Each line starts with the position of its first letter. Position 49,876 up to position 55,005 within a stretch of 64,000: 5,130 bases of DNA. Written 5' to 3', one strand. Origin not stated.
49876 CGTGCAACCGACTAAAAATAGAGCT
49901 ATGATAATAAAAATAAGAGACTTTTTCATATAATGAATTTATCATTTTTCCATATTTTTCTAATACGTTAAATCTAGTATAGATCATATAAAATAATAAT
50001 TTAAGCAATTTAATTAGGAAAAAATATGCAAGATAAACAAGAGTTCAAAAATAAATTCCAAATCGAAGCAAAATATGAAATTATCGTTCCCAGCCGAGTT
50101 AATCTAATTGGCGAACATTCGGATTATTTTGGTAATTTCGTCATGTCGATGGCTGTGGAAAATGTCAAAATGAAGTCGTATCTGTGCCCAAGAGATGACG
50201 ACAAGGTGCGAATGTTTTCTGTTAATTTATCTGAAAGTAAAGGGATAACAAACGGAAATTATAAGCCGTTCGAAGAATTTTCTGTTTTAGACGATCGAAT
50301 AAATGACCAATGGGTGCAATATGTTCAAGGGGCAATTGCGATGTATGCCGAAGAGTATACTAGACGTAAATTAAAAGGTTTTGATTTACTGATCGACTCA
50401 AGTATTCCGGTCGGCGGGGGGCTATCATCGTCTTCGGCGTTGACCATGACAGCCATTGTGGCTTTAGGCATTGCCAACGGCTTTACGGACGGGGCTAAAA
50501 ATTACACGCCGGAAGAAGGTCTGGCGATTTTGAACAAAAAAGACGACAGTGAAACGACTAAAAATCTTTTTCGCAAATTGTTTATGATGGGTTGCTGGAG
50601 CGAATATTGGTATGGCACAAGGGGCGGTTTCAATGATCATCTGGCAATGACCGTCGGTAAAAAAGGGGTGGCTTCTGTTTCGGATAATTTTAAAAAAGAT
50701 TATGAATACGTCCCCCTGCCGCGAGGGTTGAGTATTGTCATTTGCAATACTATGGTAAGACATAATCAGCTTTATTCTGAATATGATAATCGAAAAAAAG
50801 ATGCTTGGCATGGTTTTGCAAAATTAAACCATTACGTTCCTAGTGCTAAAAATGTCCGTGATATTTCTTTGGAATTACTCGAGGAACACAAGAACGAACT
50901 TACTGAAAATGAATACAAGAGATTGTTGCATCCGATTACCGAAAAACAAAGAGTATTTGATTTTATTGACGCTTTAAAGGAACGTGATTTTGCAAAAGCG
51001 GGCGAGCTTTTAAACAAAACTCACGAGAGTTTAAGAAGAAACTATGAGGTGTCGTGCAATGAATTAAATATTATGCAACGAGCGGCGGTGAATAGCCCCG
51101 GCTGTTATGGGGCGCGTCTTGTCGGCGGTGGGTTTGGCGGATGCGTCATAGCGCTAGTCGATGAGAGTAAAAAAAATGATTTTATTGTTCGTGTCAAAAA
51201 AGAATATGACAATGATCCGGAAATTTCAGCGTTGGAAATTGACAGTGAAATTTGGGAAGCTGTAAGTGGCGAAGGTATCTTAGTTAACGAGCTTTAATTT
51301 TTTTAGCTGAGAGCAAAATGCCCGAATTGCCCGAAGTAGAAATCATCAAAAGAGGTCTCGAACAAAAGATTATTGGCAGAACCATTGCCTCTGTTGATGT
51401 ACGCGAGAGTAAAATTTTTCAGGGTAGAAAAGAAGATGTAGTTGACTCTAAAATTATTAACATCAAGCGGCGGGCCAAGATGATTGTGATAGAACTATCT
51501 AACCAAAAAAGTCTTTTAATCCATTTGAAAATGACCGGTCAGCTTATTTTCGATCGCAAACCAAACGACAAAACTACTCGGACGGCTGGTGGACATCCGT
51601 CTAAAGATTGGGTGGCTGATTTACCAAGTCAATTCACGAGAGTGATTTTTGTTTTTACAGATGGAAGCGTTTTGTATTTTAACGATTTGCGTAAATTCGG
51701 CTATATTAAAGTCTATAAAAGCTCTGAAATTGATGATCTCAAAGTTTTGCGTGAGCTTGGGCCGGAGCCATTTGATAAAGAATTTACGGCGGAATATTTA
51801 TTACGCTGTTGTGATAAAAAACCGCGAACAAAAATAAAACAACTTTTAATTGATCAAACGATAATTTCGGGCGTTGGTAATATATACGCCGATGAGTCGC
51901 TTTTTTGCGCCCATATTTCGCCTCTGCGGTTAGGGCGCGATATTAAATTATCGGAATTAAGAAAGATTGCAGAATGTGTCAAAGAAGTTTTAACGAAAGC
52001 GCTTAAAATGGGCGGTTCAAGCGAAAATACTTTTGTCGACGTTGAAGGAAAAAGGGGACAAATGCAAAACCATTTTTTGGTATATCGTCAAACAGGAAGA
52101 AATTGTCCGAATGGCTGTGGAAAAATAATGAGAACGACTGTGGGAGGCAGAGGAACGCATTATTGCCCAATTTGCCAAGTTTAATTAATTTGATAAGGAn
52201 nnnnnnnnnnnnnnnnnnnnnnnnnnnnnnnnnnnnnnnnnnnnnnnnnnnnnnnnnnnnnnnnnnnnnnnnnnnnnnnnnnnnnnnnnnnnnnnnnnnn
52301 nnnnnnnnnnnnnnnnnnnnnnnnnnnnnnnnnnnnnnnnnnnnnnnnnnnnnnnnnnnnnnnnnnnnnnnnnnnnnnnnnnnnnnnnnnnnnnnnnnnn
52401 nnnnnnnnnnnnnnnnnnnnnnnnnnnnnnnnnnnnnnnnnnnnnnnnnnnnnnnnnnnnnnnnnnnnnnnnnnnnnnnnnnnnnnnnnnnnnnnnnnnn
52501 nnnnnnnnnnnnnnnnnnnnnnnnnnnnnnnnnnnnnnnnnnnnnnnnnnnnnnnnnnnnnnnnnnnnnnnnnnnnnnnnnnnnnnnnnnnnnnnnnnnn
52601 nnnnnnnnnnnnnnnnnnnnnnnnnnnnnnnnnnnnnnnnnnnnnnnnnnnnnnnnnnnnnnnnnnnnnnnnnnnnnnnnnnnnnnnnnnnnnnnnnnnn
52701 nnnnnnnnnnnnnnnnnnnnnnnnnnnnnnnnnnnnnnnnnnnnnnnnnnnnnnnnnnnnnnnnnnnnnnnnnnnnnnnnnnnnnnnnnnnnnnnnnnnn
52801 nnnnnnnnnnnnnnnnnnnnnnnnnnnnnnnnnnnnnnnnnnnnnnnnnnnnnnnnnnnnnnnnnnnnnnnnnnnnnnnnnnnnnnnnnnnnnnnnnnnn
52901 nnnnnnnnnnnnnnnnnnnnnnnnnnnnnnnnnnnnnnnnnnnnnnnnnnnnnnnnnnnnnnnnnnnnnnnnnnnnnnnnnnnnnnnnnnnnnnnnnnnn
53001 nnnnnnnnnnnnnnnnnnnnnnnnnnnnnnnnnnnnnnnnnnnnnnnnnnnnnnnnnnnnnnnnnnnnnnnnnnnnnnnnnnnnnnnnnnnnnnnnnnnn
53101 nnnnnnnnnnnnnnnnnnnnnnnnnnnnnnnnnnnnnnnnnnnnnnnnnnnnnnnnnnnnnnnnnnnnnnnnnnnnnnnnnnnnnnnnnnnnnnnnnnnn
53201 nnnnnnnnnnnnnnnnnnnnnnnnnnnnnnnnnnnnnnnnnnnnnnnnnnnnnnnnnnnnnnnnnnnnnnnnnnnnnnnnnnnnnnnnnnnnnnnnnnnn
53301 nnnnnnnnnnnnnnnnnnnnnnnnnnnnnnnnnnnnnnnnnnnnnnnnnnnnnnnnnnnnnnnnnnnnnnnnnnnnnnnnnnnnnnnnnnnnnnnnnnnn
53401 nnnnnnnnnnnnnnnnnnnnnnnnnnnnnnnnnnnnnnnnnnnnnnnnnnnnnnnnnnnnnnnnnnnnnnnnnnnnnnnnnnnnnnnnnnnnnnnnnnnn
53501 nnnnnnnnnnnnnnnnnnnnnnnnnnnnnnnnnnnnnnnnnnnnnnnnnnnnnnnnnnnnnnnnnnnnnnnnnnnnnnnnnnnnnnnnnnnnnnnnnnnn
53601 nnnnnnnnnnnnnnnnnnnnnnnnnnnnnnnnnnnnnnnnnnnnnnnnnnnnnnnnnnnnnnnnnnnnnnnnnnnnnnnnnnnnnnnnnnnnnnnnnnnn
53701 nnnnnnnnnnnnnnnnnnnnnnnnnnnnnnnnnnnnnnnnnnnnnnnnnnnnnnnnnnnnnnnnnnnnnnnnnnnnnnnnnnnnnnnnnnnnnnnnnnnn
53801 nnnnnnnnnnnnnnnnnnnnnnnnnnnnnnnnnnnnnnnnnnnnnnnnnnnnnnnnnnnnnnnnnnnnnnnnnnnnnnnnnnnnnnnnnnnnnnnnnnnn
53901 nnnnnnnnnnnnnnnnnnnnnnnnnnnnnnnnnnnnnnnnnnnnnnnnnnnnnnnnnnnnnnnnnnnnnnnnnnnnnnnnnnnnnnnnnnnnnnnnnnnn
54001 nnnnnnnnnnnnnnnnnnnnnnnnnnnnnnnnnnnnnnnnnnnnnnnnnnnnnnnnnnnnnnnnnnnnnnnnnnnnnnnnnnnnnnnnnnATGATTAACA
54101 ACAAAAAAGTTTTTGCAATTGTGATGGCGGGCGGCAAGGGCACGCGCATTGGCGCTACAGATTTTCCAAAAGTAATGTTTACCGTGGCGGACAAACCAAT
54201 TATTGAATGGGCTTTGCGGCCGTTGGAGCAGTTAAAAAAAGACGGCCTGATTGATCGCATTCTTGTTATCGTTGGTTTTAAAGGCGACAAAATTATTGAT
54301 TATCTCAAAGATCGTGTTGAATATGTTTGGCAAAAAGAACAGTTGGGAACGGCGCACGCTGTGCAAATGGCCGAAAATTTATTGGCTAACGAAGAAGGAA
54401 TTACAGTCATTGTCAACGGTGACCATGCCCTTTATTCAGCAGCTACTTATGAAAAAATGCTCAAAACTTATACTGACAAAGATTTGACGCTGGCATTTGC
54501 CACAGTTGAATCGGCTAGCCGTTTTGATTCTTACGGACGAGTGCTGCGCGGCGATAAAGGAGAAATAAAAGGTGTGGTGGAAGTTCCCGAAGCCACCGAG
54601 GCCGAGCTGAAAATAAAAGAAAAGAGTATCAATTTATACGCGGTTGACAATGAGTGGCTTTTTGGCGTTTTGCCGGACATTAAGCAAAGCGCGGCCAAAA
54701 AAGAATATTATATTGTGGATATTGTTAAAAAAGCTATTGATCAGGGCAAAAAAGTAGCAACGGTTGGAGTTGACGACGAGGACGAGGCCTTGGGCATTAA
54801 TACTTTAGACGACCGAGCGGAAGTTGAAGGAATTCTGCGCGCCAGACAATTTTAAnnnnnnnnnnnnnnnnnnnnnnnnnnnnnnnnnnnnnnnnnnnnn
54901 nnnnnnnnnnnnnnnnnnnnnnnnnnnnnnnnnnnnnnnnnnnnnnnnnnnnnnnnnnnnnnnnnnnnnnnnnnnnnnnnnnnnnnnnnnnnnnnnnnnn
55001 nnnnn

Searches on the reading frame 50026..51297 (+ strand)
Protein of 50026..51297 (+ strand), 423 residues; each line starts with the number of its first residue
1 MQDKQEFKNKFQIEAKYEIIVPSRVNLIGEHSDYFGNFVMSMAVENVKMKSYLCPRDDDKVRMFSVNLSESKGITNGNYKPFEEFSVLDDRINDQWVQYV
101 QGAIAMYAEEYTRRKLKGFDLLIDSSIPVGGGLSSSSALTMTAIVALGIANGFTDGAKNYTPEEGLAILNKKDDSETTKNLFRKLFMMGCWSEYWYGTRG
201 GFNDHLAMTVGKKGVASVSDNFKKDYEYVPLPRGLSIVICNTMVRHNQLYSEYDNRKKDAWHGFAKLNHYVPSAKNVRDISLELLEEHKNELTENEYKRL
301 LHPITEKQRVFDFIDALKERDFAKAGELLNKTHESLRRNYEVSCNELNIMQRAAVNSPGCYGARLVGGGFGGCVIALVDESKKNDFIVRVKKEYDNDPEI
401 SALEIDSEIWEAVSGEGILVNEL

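Call 20: search_protein_families(library=pfam, proteins=[window:50026-51297:+], max_evalue=0.001)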
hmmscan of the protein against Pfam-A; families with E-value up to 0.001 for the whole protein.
window:50026-51297:+ (423 aa): 3 families
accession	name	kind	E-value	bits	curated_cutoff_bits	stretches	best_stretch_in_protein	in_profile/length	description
PF08544.19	GHMP_kinases_C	-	5.9e-12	46.2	21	1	314-395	2-84/85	GHMP kinases C terminal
PF10509.15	GalKase_gal_bdg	-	1.3e-09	37.9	23.1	1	5-45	1-40/49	Galactokinase galactose-binding signature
PF00288.32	GHMP_kinases_N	-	2e-09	37.9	22.3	1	99-151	2-50/87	GHMP kinases N terminal domain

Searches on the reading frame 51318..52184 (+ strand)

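Call 20: search_protein_families(library=pfam, proteins=[window:51318-52184:+], max_evalue=0.001)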
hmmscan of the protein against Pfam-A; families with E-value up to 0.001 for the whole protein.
window:51318-52184:+ (288 aa): 2 families
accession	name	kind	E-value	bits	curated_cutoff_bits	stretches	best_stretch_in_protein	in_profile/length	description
PF01149.29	Fapy_DNA_glyco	-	8.7e-29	101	25.5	1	1-130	1-117/117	Formamidopyrimidine-DNA glycosylase N-terminal domain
PF06831.19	H2TH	-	5.3e-27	94.1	34.7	1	147-238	1-91/93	Formamidopyrimidine-DNA glycosylase H2TH domain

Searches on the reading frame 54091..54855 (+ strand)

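Call 20: search_protein_families(library=pfam, proteins=[window:54091-54855:+], max_evalue=0.001)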
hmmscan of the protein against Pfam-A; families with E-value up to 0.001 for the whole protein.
window:54091-54855:+ (254 aa): 3 families
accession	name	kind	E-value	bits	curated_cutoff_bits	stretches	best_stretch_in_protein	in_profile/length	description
PF00483.29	NTP_transferase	-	1.1e-19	71.4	21.2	1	9-224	2-218/245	Nucleotidyl transferase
PF12804.13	NTP_transf_3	-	2.5e-11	44.4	27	1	9-136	1-120/160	MobA-like NTP transferase domain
PF01128.25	IspD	-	4.5e-06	27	27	1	7-129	1-119/221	2-C-methyl-D-erythritol 4-phosphate cytidylyltransferase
